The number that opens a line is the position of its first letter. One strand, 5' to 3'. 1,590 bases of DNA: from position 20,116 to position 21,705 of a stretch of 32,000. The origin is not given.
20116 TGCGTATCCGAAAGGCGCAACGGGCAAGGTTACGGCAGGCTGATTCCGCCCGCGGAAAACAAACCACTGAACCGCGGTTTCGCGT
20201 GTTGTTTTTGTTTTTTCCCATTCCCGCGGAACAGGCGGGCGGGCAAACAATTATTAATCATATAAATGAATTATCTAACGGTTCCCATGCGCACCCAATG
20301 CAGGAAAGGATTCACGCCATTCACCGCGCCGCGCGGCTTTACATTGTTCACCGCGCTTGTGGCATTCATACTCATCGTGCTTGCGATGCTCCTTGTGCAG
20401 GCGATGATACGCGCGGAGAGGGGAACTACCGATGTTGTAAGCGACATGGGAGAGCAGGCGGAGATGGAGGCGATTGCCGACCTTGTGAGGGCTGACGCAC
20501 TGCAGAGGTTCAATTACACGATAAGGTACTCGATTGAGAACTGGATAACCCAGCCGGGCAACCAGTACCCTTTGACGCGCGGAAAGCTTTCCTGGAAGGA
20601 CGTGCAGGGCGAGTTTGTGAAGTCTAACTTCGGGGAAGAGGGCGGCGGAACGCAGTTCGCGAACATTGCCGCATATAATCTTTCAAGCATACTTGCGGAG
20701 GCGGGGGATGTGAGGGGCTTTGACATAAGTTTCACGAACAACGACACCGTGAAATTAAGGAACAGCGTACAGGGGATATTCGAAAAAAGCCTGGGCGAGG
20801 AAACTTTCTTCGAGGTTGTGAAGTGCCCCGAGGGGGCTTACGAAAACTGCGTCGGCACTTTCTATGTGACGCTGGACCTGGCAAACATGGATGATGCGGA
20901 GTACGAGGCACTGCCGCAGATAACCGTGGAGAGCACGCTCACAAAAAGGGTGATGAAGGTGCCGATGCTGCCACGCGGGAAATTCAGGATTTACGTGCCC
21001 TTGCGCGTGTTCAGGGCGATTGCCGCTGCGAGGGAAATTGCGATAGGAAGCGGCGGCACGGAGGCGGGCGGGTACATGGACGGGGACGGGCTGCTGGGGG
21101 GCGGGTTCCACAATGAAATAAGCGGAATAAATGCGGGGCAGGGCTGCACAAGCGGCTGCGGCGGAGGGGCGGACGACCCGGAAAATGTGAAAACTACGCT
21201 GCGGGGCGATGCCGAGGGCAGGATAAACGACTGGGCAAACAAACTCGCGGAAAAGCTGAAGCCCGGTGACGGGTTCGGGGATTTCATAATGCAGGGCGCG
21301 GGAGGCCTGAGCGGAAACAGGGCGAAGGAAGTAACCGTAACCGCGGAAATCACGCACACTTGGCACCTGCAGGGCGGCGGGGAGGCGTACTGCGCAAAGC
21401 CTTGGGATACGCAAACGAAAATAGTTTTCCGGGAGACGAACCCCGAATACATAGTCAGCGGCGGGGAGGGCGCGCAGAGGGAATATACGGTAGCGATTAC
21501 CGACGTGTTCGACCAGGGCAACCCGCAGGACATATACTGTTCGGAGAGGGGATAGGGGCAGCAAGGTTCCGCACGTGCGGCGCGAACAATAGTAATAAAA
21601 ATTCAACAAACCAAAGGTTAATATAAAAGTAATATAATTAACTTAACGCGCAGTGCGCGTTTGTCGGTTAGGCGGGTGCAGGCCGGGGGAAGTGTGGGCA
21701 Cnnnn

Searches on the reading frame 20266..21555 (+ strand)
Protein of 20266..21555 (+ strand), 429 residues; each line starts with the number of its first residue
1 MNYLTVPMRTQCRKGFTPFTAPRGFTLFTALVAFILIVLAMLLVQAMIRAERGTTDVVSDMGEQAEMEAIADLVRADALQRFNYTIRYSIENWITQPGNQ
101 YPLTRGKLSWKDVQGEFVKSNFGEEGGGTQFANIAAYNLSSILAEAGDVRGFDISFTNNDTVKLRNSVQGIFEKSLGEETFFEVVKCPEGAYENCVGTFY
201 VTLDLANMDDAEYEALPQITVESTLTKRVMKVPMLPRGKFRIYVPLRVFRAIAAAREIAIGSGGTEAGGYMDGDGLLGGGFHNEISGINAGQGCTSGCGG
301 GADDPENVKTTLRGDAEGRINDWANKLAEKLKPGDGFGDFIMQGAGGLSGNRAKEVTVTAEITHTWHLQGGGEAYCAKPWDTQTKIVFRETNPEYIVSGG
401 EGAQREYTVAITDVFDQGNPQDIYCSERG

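Call 12: search_protein_families(library=pfam, proteins=[window:20266-21555:+], max_evalue=0.01)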
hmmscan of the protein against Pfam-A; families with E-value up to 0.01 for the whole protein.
window:20266-21555:+ (429 aa): 0 families

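Call 25: search_protein_families(library=pfam, proteins=[window:20266-21555:+], max_evalue=1)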
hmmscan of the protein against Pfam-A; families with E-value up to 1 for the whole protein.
window:20266-21555:+ (429 aa): 1 family
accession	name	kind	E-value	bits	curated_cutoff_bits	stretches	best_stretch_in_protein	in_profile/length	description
PF09928.14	DUF2160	-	0.097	13.4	28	1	3-45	24-66/88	Predicted small integral membrane protein (DUF2160)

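Call 58: search_solved_structures(query=window:20287-21552:+, max_evalue=1)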
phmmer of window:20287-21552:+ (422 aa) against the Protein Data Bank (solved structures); distinct sequences matched with E-value up to 1: 2.
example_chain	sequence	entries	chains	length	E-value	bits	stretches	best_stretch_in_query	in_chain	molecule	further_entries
5gar_O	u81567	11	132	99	0.56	12.1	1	232-305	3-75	Vacuolar type ATP synthase subunit | V-type ATP synthase, subunit K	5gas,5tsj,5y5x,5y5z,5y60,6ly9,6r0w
8ywt_O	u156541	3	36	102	0.62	12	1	232-305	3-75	V-type ATP synthase, subunit K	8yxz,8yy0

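Call 75: find_homologous_proteins(query=window:20287-21552:+, max_evalue=0.00001)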
Query window:20287-21552:+ (422 aa): 62 proteins with E <= 0.00001 among 8000 candidates.
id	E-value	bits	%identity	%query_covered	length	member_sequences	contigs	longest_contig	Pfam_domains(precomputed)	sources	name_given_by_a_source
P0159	5.2e-286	966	100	100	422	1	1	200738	-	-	-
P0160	1.4e-188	645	73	96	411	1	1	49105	-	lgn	-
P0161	4.3e-81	291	42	93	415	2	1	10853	-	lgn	-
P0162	2.2e-80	289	58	59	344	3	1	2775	-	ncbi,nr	ncbi:hypothetical protein KKH30_04280, partial [Candidatus Micrarchaeota archaeon]|nr:hypothetical p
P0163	9.0e-79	283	41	83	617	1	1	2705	-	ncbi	-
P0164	4.1e-77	278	49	64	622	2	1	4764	-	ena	-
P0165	3.7e-72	262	39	90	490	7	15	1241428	-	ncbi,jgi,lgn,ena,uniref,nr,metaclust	ncbi:MAG: hypothetical protein QT03_C0001G0743 [archaeon GW2011_AR10]|uniref:Uncharacterized protein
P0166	8.8e-70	254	38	80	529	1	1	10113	-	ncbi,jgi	-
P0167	6.1e-68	248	41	94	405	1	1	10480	-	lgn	-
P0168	2.1e-67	246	46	68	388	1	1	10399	-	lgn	-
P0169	1.1e-66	244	49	56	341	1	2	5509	-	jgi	-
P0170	3.1e-66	242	38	89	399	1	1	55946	-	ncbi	ncbi:MAG: hypothetical protein V1494_00110 [Candidatus Diapherotrites archaeon]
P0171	1.3e-65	240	50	58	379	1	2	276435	-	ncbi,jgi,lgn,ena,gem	-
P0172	1.8e-65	240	39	95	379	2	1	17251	-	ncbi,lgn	-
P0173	1.9e-64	236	40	89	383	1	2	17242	-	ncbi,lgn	-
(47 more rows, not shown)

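Call 78: find_encoding_contigs(protein=P0165, flank=10000, max_places=2)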
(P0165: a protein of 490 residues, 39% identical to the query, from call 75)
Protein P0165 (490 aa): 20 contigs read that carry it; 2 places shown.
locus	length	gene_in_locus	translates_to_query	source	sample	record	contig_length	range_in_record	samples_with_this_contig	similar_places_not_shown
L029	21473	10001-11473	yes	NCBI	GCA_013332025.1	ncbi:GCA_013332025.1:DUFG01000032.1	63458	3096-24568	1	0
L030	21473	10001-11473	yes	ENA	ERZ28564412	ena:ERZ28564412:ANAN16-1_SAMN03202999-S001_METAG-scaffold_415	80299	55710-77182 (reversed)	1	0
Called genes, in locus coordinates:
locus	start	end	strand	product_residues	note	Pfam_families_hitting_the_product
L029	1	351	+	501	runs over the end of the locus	-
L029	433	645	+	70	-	-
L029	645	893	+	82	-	-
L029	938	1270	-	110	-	PF01329:Pterin_4a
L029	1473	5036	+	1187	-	-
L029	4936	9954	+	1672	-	-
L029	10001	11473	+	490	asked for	-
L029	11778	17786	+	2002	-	-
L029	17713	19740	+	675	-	-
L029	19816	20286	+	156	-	-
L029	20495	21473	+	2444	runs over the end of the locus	PF02369:Big_1 (faint), PF11974:bMG3 (faint), PF13620:CarboxypepD_reg (weak), PF17802:SpaA (faint), PF24025:Ig_DR_A0283-like (faint)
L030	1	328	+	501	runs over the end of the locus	-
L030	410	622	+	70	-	-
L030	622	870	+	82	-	-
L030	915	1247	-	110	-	PF01329:Pterin_4a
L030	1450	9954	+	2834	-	PF02369:Big_1 (faint), PF13620:CarboxypepD_reg (faint), PF17210:SdrD_B (faint)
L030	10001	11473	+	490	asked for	-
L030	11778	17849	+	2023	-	-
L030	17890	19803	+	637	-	-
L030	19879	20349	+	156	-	-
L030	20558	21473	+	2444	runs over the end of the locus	PF02369:Big_1 (faint), PF11974:bMG3 (faint), PF13620:CarboxypepD_reg (weak), PF17802:SpaA (faint), PF24025:Ig_DR_A0283-like (faint)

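Call 81: predict_structure(alignment_id=A7)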
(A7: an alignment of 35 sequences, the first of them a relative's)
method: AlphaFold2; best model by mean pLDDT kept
length: 422 residues; sequences in the alignment: 35
mean_pLDDT: 88.3   pTM: 0.81
mean pLDDT of the five models: 88.3, 86.8, 84.9, 84.8, 82.8
residues with pLDDT >= 90: 259; 70-90: 130; 50-70: 19; < 50: 14
segments of 3 or more residues with pLDDT < 50: 1-10
pLDDT, mean of each block of 10 residues (from residue 1): 45 54 89 91 86 92 93 90 90 92 92 78 79 80 89 86 87 93 93 94 91 94 94 95 96 84 84 95 94 90 97 95 89 83 85 96 93 97 95 89 96 88 52
secondary structure, 60 per line:
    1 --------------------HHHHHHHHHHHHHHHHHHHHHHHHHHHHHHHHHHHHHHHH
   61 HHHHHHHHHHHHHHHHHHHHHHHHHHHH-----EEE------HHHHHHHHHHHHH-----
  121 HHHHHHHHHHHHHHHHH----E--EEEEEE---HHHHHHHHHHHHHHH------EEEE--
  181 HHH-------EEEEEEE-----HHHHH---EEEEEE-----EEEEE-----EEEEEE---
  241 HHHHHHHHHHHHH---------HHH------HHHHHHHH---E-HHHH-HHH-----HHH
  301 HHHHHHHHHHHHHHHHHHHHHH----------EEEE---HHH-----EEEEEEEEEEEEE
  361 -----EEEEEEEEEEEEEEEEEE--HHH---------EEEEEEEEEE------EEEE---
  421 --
elements in order: H21-88 E94-96 H103-115 H121-137 E145-150 H154-168 E175-178 E191-197 H203-207 E211-216 E222-226 E232-237 H241-253 H272-279 H285-288 H298-322 E333-336 E348-360 E366-383 E398-407 E414-417

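Call 84: fold_search(model_id=the predicted structure, library=pdb)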
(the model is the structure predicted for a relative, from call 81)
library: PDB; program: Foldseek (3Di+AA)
matches with E <= 10: 257; with E <= 0.001: 0
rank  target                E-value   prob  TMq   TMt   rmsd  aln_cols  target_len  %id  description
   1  6qyc_C                2.1e-01  0.07  0.08  0.06  15.0        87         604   11  Crystal structure of MtrC from Shewanella baltica OS185 (released 2020-04-22)
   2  6qyc_B                3.8e-01  0.03  0.08  0.06  15.0        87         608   11  Crystal structure of MtrC from Shewanella baltica OS185 (released 2020-04-22)
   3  9n5i_A                4.0e-01  0.04  0.06  0.08  16.2        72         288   12  Endogenous Pfs230D13-14 in complex with Pfs48/45 bound to anti-Pfs48/45 Fabs RUPA-71 and RUPA-44 (released 2025-10-15)
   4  6qyc_A                4.2e-01  0.05  0.08  0.06  15.0        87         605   11  Crystal structure of MtrC from Shewanella baltica OS185 (released 2020-04-22)
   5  9n74_NS               4.5e-01  0.04  0.13  0.07  22.9       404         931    9  SSU processome maturation and disassembly, State H (released 2025-10-29)
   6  8hqz_Q                5.7e-01  0.01  0.04  0.09  18.9       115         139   10  Baseplate of DT57C bacteriophage in the full state (released 2023-12-13)
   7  6vfq_A                7.5e-01  0.07  0.07  0.07  16.8        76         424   14  Crystal structure of monomeric human protocadherin 10 EC1-EC4 (released 2020-03-11)
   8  9e7o_B                8.0e-01  0.03  0.06  0.08  14.9        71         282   13  Pfs230 D13D14 in complex with nanobody W2810 (released 2025-07-30)
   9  5n30                  8.5e-01  0.03  0.06  0.10  17.5       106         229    7  Crystal structure of the V72I mutant of the mouse alpha-Dystroglycan N-terminal region (released 2017-11-01)
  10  9e7p_B                8.5e-01  0.02  0.06  0.09  14.7        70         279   13  Pfs230 D13D14 in complex with nanobody W2812 (released 2025-07-30)
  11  28yj_A                9.5e-01  0.06  0.09  0.11  14.1       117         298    7  Molecular basis of ZPD homopolymerization: cryo-EM structure of a native vertebrate egg coat filament (released 2026-03-18)
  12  1u2c                  9.5e-01  0.03  0.06  0.10  17.4       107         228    5  Crystal Structure of a-dystroglycan (released 2004-09-07)
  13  8utt_K                9.5e-01  0.02  0.10  0.11  23.8       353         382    8  KIF1A[1-393] P305L mutant AMP-PNP bound two-heads-bound state in complex with a microtubule (released 2024-06-12)
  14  6wwg_N                9.5e-01  0.02  0.09  0.10  25.1       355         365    8  KIF14[391-772] dimer two-heads-bound state - ADP-AlFx in complex with a microtubule (released 2021-05-05)
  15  8uty_K                1.0e+00  0.02  0.10  0.10  22.2       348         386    9  KIF1A[1-393] P364L mutant AMP-PNP bound two-heads-bound state in complex with a microtubule (released 2024-06-12)
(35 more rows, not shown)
